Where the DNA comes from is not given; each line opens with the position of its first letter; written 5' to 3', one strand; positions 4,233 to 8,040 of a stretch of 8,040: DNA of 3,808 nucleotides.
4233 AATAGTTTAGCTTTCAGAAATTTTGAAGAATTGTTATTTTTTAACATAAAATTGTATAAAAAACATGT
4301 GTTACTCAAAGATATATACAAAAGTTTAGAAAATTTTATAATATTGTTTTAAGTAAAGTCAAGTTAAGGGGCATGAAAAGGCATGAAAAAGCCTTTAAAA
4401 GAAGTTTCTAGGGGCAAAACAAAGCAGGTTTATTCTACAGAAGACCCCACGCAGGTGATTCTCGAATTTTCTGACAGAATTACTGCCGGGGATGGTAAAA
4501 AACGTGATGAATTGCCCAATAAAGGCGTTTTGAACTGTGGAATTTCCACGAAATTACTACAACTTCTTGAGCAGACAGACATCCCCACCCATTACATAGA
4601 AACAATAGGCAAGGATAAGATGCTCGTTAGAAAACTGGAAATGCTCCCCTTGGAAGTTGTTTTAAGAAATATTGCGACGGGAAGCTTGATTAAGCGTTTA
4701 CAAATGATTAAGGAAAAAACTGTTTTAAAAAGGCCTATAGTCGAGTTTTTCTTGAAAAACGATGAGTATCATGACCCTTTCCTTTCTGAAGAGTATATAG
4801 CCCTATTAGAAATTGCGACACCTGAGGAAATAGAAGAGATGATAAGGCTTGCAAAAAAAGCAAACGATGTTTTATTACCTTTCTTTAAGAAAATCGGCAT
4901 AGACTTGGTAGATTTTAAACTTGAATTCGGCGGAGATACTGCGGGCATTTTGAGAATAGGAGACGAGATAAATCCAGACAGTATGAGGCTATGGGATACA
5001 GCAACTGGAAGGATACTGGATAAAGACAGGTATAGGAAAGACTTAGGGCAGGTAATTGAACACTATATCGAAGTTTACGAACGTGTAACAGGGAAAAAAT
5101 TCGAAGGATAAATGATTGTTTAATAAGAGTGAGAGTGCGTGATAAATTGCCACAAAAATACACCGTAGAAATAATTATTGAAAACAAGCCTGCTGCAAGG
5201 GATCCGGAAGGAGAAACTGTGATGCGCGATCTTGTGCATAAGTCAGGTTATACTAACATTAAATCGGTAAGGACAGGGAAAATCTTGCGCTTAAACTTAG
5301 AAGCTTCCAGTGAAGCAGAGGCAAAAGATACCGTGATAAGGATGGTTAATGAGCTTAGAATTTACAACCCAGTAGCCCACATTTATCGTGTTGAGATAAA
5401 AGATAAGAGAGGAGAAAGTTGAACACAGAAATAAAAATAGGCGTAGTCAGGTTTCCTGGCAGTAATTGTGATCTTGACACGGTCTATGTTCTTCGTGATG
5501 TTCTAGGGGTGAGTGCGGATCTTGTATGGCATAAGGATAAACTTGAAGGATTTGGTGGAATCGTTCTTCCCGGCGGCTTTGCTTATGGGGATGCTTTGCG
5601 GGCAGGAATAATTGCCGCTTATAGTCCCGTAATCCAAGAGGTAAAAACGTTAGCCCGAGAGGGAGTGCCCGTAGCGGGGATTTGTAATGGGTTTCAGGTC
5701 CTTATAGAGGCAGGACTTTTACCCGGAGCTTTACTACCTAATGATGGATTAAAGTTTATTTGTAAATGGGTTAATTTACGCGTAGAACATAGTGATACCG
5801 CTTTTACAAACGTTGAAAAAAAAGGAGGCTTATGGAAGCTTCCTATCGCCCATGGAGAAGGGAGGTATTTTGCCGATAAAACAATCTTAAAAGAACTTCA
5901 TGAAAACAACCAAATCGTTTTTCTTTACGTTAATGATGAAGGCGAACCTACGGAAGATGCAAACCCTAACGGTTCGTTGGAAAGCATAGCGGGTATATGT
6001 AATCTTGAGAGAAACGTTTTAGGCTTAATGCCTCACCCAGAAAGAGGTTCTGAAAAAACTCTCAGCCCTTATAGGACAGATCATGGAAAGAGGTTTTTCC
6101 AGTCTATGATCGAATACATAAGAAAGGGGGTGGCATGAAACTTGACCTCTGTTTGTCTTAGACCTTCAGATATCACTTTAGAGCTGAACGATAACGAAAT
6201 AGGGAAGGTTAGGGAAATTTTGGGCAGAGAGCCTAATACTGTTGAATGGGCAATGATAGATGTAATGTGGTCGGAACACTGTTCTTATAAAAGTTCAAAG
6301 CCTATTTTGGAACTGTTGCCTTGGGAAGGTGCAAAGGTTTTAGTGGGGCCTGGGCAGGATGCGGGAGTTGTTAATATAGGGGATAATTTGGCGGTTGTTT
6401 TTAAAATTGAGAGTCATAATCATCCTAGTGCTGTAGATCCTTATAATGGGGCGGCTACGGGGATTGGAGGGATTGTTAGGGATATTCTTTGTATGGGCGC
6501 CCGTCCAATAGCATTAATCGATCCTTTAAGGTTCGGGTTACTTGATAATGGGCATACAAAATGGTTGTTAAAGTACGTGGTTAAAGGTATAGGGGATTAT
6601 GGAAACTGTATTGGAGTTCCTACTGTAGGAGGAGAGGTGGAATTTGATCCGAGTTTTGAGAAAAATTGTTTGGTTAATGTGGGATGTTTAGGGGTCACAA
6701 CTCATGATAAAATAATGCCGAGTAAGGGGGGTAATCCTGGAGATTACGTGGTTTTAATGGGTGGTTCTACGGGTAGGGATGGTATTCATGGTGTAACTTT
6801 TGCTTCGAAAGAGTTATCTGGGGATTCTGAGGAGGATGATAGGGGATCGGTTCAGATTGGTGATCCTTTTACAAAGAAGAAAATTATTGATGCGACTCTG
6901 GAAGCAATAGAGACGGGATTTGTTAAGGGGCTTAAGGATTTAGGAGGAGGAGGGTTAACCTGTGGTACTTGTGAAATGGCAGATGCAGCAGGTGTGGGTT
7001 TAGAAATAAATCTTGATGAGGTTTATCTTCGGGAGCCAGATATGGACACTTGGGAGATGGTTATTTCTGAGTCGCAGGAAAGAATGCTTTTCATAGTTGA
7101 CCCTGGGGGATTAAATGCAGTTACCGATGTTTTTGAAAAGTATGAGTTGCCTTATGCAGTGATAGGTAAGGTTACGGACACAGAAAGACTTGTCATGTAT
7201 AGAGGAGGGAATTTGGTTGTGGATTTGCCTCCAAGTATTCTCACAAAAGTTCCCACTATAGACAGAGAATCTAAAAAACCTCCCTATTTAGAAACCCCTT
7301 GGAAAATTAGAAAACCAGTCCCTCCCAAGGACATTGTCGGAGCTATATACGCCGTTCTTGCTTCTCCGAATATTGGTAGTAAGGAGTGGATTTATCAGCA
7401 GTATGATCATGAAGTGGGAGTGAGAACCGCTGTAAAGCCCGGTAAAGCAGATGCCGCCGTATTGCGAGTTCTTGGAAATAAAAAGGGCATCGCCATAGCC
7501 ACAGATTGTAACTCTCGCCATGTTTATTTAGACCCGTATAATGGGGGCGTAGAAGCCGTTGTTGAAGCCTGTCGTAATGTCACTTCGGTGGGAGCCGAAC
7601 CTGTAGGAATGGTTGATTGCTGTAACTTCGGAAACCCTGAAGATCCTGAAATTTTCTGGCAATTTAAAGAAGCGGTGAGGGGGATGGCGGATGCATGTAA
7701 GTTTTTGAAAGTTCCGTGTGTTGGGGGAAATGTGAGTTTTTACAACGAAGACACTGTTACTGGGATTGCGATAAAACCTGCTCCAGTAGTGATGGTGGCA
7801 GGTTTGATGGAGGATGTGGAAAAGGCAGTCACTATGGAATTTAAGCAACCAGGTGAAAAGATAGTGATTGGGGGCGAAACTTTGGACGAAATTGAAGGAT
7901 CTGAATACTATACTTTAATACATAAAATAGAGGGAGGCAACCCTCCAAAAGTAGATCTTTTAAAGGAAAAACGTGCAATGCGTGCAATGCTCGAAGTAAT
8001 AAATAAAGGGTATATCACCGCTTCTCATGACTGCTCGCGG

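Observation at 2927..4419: ~166-bp inverted repeats bracket the DUF1464 gene and drive both pur arms: candidate invertible promoter-swap cassette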

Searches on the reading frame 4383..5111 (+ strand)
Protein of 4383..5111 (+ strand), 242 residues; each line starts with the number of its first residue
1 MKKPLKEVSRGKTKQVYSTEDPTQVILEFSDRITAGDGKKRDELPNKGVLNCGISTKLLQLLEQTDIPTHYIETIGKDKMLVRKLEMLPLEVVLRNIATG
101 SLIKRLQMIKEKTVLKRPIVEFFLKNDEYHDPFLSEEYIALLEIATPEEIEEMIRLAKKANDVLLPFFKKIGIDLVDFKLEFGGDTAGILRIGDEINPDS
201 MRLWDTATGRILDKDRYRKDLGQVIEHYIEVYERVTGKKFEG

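Call 5: search_protein_families(library=pfam, proteins=[window:4383-5111:+])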
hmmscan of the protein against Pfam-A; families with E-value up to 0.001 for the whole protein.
window:4383-5111:+ (242 aa): 1 family
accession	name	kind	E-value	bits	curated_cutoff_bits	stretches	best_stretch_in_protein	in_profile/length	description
PF01259.24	SAICAR_synt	-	3.8e-76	256.3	20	1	8-234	2-232/233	SAICAR synthetase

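Call 65: find_encoding_contigs(protein=window:4383-5111:+, flank=2200, max_places=10)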
Protein window:4383-5111:+ (242 aa): 6 contigs read that carry it; 5 places shown.
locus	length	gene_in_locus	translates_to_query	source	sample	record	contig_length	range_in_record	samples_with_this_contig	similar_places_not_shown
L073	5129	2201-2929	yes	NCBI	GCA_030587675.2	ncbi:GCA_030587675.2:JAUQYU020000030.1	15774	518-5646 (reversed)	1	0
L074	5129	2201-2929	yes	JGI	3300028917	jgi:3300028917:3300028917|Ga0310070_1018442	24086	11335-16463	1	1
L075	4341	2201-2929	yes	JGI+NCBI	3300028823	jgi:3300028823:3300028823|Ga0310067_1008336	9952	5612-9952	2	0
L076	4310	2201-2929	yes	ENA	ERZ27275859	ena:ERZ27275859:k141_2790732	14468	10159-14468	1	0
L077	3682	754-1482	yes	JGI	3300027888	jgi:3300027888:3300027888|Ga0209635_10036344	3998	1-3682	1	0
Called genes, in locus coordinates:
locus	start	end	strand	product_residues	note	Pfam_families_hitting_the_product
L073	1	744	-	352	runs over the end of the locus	PF00586:AIRS, PF02769:AIRS_C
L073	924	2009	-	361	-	PF07318:DUF1464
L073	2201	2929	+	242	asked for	PF01259:SAICAR_synt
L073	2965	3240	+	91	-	PF02700:PurS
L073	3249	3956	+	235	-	PF13507:GATase_5, PF01965:DJ-1_PfpI, PF00117:GATase (weak)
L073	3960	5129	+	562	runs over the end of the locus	PF18072:FGAR-AT_linker, PF00586:AIRS, PF02769:AIRS_C, PF00586:AIRS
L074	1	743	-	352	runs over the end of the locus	PF00586:AIRS, PF02769:AIRS_C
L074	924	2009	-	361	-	PF07318:DUF1464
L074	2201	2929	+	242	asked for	PF01259:SAICAR_synt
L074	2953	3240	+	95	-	PF02700:PurS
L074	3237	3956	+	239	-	PF01965:DJ-1_PfpI, PF13507:GATase_5, PF00117:GATase (weak)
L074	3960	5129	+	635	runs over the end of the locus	PF18072:FGAR-AT_linker, PF00586:AIRS, PF02769:AIRS_C, PF00586:AIRS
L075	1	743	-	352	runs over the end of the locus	PF00586:AIRS, PF02769:AIRS_C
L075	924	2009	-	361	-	PF07318:DUF1464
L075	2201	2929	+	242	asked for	PF01259:SAICAR_synt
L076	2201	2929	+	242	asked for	PF01259:SAICAR_synt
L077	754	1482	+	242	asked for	PF01259:SAICAR_synt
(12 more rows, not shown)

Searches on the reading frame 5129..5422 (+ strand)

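Call 5: search_protein_families(library=pfam, proteins=[window:5129-5422:+])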
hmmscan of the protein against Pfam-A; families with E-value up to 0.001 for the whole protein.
window:5129-5422:+ (97 aa): 1 family
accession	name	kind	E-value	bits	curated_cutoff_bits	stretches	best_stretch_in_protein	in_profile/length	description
PF02700.19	PurS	-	1.6e-20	73.5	22.2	1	13-90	2-77/77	Phosphoribosylformylglycinamidine (FGAM) synthase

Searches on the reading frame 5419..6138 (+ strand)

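Call 5: search_protein_families(library=pfam, proteins=[window:5419-6138:+])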
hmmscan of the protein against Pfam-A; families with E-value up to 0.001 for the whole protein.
window:5419-6138:+ (239 aa): 4 families
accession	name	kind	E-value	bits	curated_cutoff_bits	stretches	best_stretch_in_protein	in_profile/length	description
PF13507.12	GATase_5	-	3e-44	151.5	27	1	6-233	3-259/260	CobB/CobQ-like glutamine amidotransferase domain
PF01965.30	DJ-1_PfpI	-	6.4e-09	36.3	26.6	1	29-103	46-115/165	DJ-1/PfpI family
PF00117.34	GATase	-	6.3e-06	26.4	22.8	1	30-211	21-175/190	Glutamine amidotransferase class-I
PF07685.20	GATase_3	-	7.5e-05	22.9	27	1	24-96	18-89/196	CobB/CobQ-like glutamine amidotransferase domain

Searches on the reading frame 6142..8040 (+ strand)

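Call 5: search_protein_families(library=pfam, proteins=[window:6142-8040:+])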
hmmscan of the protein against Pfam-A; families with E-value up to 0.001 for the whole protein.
window:6142-8040:+ (633 aa): 3 families
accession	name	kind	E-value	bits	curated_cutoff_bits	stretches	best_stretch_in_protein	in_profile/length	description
PF00586.29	AIRS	-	1.8e-56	189.8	24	2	71-185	1-111/112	AIR synthase related protein, N-terminal domain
PF02769.27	AIRS_C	-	2.9e-45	154.6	23.1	1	199-352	2-153/156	AIR synthase related protein, C-terminal domain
PF18072.6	FGAR-AT_linker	-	1.2e-12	48.6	26.6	1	12-50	9-50/50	Formylglycinamide ribonucleotide amidotransferase linker domain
